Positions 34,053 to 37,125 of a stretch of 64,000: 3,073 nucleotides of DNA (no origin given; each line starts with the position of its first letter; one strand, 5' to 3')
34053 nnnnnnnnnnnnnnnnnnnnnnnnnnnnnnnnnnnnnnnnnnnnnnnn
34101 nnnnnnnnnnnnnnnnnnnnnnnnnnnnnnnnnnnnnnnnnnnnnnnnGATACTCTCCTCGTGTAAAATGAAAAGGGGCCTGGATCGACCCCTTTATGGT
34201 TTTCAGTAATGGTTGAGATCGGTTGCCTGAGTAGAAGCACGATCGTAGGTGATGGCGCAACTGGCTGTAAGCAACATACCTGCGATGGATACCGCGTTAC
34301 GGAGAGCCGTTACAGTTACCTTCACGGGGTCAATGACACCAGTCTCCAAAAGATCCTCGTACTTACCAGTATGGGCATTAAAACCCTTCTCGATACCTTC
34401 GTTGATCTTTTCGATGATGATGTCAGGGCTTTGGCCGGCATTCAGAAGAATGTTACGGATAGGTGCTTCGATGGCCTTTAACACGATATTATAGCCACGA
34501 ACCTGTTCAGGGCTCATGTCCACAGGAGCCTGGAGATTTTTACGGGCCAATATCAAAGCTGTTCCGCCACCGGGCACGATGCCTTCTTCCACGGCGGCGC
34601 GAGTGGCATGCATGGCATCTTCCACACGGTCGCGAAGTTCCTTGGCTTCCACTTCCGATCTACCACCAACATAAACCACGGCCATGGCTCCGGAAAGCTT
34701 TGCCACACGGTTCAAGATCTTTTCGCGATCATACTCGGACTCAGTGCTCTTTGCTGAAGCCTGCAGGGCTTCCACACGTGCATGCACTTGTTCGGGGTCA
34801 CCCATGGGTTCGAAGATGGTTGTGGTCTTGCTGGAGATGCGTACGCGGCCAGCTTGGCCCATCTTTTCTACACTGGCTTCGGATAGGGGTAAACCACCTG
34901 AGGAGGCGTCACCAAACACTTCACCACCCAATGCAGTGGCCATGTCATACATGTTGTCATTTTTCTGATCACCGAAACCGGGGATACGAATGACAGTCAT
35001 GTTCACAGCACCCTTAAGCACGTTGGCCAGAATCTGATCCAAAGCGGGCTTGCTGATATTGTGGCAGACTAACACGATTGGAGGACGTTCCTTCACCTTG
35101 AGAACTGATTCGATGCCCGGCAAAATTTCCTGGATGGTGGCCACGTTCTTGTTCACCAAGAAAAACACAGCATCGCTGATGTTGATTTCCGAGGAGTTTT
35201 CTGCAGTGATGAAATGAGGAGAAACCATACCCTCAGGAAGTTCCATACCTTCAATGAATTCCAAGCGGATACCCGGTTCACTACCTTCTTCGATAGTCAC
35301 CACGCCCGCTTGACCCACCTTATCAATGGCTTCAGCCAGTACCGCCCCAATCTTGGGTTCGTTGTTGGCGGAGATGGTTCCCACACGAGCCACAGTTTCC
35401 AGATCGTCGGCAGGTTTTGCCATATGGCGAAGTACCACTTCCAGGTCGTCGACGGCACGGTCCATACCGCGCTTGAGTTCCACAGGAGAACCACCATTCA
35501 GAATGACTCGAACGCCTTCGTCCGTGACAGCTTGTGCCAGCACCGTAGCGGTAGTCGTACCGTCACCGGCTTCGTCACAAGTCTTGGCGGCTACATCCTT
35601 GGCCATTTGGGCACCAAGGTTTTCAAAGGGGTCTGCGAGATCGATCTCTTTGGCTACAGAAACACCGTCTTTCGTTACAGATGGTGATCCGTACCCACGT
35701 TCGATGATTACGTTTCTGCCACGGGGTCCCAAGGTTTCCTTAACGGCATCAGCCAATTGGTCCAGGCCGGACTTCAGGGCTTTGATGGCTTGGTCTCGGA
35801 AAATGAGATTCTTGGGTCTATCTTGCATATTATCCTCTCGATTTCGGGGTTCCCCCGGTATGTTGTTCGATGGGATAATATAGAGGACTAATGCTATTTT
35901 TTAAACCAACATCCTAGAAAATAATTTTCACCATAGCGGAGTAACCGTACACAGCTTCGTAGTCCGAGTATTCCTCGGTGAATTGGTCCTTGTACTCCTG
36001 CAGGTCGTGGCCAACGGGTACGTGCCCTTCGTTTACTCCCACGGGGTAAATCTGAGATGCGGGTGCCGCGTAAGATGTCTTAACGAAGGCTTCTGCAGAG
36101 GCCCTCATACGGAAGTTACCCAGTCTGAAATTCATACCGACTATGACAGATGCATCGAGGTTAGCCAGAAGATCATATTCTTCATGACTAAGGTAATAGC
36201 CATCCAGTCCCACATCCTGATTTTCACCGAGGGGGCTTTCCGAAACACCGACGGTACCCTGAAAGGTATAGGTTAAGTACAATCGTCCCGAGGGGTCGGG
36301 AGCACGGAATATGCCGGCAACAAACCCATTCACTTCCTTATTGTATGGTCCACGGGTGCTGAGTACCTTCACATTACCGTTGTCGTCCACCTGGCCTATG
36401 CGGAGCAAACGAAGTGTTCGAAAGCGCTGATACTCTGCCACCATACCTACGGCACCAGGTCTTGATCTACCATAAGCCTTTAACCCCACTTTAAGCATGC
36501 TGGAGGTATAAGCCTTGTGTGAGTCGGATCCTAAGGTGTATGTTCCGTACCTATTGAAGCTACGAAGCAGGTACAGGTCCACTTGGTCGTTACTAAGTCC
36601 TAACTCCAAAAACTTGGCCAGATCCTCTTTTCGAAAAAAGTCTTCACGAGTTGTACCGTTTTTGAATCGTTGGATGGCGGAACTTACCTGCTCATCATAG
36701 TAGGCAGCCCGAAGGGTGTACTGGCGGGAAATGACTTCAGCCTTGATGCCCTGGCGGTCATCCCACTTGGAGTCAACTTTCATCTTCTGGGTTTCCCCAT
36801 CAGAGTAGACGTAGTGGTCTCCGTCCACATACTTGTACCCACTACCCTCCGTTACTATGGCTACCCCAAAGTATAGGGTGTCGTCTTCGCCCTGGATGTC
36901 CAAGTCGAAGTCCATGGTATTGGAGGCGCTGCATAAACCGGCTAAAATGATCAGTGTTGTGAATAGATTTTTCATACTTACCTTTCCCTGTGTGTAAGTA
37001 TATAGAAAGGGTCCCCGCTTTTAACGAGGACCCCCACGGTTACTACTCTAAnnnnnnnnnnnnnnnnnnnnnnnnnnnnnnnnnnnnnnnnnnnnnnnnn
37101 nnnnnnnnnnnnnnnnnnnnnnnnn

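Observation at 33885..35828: Complete GroES-GroEL chaperonin pair in a phage-like context, adjacent to the thyA-folA-exonuclease block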

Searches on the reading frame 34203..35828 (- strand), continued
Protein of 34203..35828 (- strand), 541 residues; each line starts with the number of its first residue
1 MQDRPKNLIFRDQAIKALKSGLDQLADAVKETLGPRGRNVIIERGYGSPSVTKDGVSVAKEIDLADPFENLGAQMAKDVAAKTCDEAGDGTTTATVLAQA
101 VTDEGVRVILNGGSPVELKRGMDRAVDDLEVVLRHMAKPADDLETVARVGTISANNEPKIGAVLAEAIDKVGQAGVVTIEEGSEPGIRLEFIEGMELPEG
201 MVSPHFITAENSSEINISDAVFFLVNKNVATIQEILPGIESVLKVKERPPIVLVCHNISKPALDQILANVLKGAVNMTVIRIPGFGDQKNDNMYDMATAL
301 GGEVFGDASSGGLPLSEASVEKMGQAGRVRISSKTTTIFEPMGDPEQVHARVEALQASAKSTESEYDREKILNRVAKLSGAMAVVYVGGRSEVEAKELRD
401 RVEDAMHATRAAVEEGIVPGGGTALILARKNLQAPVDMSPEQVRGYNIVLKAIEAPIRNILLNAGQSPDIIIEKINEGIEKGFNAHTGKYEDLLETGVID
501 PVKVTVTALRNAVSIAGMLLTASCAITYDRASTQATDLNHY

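Call 27: search_protein_families(library=pfam, proteins=[L031:2417-2677:+, L026:9081-9335:+, L025:11694-11942:+, L027:2022-2321:+, L030:6523-6825:+, L028:8324-8635:+, L029:10651-10977:+], max_evalue=1)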
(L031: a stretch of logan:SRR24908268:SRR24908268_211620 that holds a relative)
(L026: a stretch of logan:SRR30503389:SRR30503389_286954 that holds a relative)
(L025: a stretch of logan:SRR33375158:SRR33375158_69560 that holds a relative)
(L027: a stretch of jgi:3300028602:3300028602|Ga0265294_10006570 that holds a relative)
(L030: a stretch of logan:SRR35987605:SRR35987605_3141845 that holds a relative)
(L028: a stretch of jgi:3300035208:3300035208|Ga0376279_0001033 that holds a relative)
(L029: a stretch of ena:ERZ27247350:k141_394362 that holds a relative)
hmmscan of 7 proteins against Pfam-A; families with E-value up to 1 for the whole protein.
L031:2417-2677:+ (86 aa): 1 family
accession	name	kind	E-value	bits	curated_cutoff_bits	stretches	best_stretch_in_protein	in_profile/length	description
PF00166.26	Cpn10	-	0.00063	20.2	21.1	1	3-82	3-91/93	Chaperonin 10 Kd subunit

L026:9081-9335:+ (84 aa): 0 families

L025:11694-11942:+ (82 aa): 1 family
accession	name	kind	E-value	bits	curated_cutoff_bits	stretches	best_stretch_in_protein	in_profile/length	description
PF00166.26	Cpn10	-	0.0075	16.7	21.1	1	10-79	9-91/93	Chaperonin 10 Kd subunit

L027:2022-2321:+ (99 aa): 1 family
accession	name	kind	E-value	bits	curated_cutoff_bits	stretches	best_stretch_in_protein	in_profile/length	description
PF00166.26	Cpn10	-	4.5e-08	33.5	21.1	1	4-91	3-92/93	Chaperonin 10 Kd subunit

L030:6523-6825:+ (100 aa): 1 family
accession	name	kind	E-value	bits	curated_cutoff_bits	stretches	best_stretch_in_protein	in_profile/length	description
PF00166.26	Cpn10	-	0.01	16.3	21.1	1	4-98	5-91/93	Chaperonin 10 Kd subunit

L028:8324-8635:+ (103 aa): 0 families

L029:10651-10977:+ (108 aa): 0 families

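Call 35: search_solved_structures(query=window:34203-35828:-, max_evalue=1e-20)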
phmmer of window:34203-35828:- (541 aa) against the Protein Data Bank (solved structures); distinct sequences matched with E-value up to 1e-20: 68 (the best 60 are shown).
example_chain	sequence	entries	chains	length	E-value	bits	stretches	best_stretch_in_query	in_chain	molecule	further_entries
9rwr_A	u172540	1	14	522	1.6e-146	492.1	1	7-527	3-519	Ancestral Fibrobacteres-Chlorobi-Bacteroidetes Group Chaperonin (AFCB)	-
8wuc_A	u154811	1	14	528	3.3e-145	487.7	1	6-527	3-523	Chaperonin GroEL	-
8wu4_A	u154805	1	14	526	3.8e-145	487.5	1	6-526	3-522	Chaperonin GroEL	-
6kfv_A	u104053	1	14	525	4.2e-143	480.7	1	6-525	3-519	60 kDa chaperonin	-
5da8_A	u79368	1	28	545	1.7e-138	465.5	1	6-528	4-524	60 kDa chaperonin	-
5opw_A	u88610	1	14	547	5.8e-136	457.2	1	12-538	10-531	60 kDa chaperonin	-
5opx_A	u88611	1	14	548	5.9e-136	457.2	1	11-538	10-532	60 kDa chaperonin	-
2eu1_A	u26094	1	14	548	6.1e-136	457.1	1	11-538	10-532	GROEL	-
1aon_A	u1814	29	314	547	6.6e-136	457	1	12-538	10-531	GROEL | groEL protein | 60 kDa chaperonin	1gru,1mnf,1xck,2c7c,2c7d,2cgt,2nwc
4pkn_G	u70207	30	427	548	6.7e-136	457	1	11-538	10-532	60 kDa chaperonin | Chaperonin GroEL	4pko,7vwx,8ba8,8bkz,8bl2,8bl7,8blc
1gr5_A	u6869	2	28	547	1e-135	456.4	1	11-538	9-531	60 KDA CHAPERONIN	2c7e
1kp8_A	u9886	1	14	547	1e-135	456.4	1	11-538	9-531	groEL protein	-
3c9v_A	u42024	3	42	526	1.6e-135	455.7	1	12-527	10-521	60 kDa chaperonin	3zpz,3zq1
2yey_A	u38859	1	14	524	1.7e-135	455.6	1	12-527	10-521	60 KDA CHAPERONIN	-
4hel_A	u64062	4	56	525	1.8e-135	455.6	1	12-527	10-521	60 kDa chaperonin 4 | Chaperonin GroEL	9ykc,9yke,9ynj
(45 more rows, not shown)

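Call 38: get_annotated_region(hit=H16, flank=2500)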
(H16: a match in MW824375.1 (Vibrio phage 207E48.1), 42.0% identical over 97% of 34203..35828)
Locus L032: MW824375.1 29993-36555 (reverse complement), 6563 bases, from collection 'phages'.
description: Vibrio phage 207E48.1, complete genome.
organism: Vibrio phage 207E48.1 (NCBI taxid 2859310)
taxonomy: Viruses; Duplodnaviria; Heunggongvirae; Uroviricota; Caudoviricetes; Ackermannviridae
host: Vibrio crassostreae; source: filtered seawater; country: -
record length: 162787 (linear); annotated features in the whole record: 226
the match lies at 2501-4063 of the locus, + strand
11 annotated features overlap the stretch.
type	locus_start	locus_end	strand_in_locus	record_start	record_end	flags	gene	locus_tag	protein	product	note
CDS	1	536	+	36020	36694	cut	-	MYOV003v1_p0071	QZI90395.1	hypothetical protein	-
CDS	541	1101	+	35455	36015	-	-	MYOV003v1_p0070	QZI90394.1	hypothetical protein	-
CDS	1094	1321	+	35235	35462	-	-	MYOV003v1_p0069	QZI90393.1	hypothetical protein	-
CDS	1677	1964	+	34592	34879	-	-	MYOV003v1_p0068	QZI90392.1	hypothetical protein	-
CDS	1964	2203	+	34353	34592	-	-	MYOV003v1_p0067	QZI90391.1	hypothetical protein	-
CDS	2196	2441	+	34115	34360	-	-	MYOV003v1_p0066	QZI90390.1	hypothetical protein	-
CDS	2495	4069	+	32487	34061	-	groL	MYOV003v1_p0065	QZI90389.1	chaperonin GroEL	-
CDS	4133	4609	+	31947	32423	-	-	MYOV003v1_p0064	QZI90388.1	hypothetical protein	-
CDS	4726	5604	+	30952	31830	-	-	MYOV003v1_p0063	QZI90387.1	hypothetical protein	-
CDS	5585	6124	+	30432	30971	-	-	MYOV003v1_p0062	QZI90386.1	ADP-ribose pyrophosphatase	-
CDS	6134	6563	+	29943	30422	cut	-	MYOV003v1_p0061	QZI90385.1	hypothetical protein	-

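Call 39: get_annotated_region(hit=H37, flank=2500)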
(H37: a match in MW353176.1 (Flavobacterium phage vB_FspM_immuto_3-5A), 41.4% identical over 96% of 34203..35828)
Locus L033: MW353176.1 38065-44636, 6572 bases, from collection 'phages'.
description: Flavobacterium phage vB_FspM_immuto_3-5A, complete genome.
organism: Flavobacterium phage vB_FspM_immuto_3-5A (NCBI taxid 2801478)
taxonomy: Viruses; Duplodnaviria; Heunggongvirae; Uroviricota; Caudoviricetes; Immutovirus
host: Flavobacterium sp. LMO8; source: Baltic Sea mesocosm; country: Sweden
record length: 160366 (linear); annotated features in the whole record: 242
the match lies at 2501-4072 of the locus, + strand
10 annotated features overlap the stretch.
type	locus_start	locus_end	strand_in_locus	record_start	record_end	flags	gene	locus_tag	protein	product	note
CDS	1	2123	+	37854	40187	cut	-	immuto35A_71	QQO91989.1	DNA polymerase family A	-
CDS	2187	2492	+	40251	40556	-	-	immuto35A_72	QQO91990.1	co-chaperonin GroES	Co-chaperonin GroES (HSP10), GroS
CDS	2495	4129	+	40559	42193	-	-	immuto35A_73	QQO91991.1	chaperonin GroEL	Chaperonin GroEL (HSP60 family), GroL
CDS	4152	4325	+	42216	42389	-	-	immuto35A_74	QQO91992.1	hypothetical protein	-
CDS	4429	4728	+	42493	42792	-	-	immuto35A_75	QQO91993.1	flagellar basal body-associated protein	Flagellar basal body-associated protein, FliL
CDS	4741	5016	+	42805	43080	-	-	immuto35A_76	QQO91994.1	hypothetical protein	-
CDS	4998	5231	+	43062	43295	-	-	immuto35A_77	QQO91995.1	Zn-finger protein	-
CDS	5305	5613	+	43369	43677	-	-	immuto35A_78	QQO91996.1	hypothetical protein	-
CDS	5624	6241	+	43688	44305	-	-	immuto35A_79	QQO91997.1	putative chitinase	-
CDS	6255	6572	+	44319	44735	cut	-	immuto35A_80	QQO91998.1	holin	Phage-related holin (Lysis protein)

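Call 45: find_encoding_contigs(protein=P0015, flank=6000, max_places=1)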
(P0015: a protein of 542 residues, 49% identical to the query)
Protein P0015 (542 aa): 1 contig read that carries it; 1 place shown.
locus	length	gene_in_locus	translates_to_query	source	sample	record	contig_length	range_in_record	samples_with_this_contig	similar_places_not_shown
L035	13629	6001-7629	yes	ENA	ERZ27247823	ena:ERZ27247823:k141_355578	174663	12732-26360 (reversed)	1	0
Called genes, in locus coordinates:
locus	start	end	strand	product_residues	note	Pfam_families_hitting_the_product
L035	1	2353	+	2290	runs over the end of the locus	-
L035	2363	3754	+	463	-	PF13385:Laminin_G_3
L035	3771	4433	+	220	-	-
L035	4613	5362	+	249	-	PF01464:SLT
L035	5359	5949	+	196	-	PF22769:DCD (faint), PF00692:dUTPase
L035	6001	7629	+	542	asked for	PF00118:Cpn60_TCP1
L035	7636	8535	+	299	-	PF00303:Thymidylat_synt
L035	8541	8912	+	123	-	-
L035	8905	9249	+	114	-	-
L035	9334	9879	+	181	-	PF00186:DHFR_1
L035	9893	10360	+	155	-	-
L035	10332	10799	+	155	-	-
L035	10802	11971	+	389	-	PF00535:Glycos_transf_2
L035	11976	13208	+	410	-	PF15891:Nuc_deoxyri_tr2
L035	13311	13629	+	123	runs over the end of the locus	-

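Call 46: find_encoding_contigs(protein=P0013, flank=6000, max_places=1)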
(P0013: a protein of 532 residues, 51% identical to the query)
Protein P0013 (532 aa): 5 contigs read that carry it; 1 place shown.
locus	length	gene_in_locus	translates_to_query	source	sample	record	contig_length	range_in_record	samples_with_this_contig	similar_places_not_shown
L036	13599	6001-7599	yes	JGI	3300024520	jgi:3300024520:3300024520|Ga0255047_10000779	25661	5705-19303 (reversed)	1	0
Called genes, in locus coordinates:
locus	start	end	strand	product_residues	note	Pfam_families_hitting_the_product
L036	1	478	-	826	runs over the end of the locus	PF01391:Collagen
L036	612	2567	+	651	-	PF22745:Nlig-Ia, PF01653:DNA_ligase_aden, PF03120:OB_DNA_ligase, PF14520:HHH_5 (faint), PF12826:HHH_2, PF00533:BRCT, PF12738:PTCB-BRCT (weak), PF16589:BRCT_2 (weak)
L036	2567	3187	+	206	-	-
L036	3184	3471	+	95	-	-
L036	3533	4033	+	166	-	-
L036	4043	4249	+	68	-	-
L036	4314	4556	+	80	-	-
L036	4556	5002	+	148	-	PF02502:LacAB_rpiB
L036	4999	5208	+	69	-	-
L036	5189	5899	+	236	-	-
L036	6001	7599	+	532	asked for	PF00118:Cpn60_TCP1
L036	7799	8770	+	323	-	PF00303:Thymidylat_synt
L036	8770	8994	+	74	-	-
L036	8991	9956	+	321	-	PF00186:DHFR_1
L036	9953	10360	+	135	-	-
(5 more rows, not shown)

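Call 78: search_protein_families(library=pfam, proteins=[P0010, L026:9332-10915:+], max_evalue=0.01)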
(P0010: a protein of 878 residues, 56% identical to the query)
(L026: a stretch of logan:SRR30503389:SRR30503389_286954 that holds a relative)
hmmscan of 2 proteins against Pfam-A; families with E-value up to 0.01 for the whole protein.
P0010 (878 aa): 3 families
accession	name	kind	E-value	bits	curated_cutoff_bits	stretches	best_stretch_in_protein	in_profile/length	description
PF00118.29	Cpn60_TCP1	-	2.7e-52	178.5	34.3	2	423-862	63-485/490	TCP-1/cpn60 chaperonin family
PF05957.18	DUF883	-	0.0011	19.2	25.4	1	716-741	21-46/53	DUF883 N-terminal domain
PF14528.11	LAGLIDADG_3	-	0.0051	17.5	22.5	0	312-370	5-71/82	LAGLIDADG-like domain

L026:9332-10915:+ (527 aa): 1 family
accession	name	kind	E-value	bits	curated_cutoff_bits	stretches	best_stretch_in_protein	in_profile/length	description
PF00303.24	Thymidylat_synt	-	1.4e-80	270.7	24.3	2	370-526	106-265/266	Thymidylate synthase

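Call 81: find_related_loci(query=window:34203-35828:-, collection=genome_contigs, flank=3000)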
Query window:34203-35828:- (541 aa) in genome_contigs; peptide patterns used: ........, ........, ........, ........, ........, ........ (x = any residue, [..] = any of these).
600 stretches matched a pattern (row limit reached: there are more); 556 encode a relative of the query (tblastn E <= 1e-3); the best 80 are kept; 80 distinct loci.
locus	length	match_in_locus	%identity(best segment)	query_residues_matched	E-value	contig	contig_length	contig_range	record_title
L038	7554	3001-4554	47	6-526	1e-146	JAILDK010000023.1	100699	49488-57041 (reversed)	MAG: Fibrobacter sp. isolate RUI018 k141_1157646_flag=0_multi=641.0000_len=100699, whole genome shotgun sequence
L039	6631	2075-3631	46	6-527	3e-146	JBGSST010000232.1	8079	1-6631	MAG: Bdellovibrionota bacterium isolate JTS-AC389 k141_732389, whole genome shotgun sequence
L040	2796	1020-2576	46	6-527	4e-154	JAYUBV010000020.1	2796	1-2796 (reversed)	MAG: Pseudomonadota bacterium isolate GFS_6818 GFS_6818_19, whole genome shotgun sequence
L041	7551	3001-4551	46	6-526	2e-145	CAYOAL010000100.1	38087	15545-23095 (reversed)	MAG TPA_asm: uncultured Polyangiaceae bacterium isolate binchicken_co350_157 genome assembly, contig: NODE_1543_length_3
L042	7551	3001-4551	46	6-526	1e-144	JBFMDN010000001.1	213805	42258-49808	MAG: Thermodesulfobacteriota bacterium isolate MAG220 MAG220_1, whole genome shotgun sequence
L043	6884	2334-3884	46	6-526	2e-144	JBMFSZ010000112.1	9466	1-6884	MAG: Desulfomonilaceae bacterium isolate KM4345-38 NODE_112_length_9466_cov_3.418042, whole genome shotgun sequence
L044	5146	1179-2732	45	6-526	3e-146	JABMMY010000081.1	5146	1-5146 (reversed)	MAG: Deltaproteobacteria bacterium isolate bin.416 k141_1803859, whole genome shotgun sequence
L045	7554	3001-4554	46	6-526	3e-144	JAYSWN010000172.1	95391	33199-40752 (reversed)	MAG: Pseudomonadota bacterium isolate GFS_12952 GFS_12952_171, whole genome shotgun sequence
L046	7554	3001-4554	46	5-526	7e-144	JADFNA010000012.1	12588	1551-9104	MAG: Candidatus Zixiibacteriota bacterium isolate B60T1B5 B60T1B5_NODE5680, whole genome shotgun sequence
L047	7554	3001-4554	44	6-526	3e-143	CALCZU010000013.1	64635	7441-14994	MAG TPA_asm: uncultured Bdellovibrionales bacterium isolate SRR6231156_bin.99_CONCOCT_v1.1_MAG genome assembly, contig:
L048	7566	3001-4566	44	6-530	5e-143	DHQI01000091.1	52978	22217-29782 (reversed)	MAG TPA_asm: Bacteroidales bacterium UBA5342 UBA5342_contig_2500, whole genome shotgun sequence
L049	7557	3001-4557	47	6-526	5e-143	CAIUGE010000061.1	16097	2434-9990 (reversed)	MAG: Oligoflexia bacterium isolate MJ-time_bin-1391 genome assembly, contig: bin-1391:061/118, whole genome shotgun sequ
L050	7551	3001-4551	45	6-526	7e-143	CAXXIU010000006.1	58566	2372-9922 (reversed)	MAG: Desulfomonilaceae bacterium isolate 24c7a18b-b8c2-4fbd-b8d1-4b4dc3bc9637 genome assembly, contig: contig_6, whole g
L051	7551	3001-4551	45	6-526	1e-142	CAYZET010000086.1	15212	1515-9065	MAG TPA_asm: uncultured Syntrophaceae bacterium isolate binchicken_co107_432 genome assembly, contig: NODE_9300_length_1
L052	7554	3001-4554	44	5-526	2e-142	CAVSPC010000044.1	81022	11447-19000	MAG: uncultured delta proteobacterium isolate MFD01299.bin.3.165 genome assembly, contig: contig_7062, whole genome shot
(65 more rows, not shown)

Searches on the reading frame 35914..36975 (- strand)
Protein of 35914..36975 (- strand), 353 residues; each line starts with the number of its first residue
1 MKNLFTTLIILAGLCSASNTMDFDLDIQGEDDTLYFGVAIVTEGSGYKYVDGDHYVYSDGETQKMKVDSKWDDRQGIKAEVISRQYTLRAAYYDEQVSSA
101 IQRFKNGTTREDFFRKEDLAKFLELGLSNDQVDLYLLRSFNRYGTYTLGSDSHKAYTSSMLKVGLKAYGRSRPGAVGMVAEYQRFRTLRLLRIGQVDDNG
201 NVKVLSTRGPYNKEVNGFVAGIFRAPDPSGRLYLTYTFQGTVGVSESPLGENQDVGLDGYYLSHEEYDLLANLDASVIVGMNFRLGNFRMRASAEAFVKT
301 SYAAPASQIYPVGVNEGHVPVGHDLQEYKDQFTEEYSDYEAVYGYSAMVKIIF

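Call 3: search_protein_families(library=pfam, proteins=[window:35914-36975:-], max_evalue=0.01)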
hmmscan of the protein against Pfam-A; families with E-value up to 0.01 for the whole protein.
window:35914-36975:- (353 aa): 0 families

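Call 4: search_protein_families(library=phrogs, proteins=[window:35914-36975:-], max_evalue=0.01)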
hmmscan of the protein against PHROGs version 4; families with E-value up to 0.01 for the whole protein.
window:35914-36975:- (353 aa): 0 families

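Call 78: search_protein_families(library=pfam, proteins=[window:35914-36975:-], max_evalue=0.01)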
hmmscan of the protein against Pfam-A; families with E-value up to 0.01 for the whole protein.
window:35914-36975:- (353 aa): 0 families
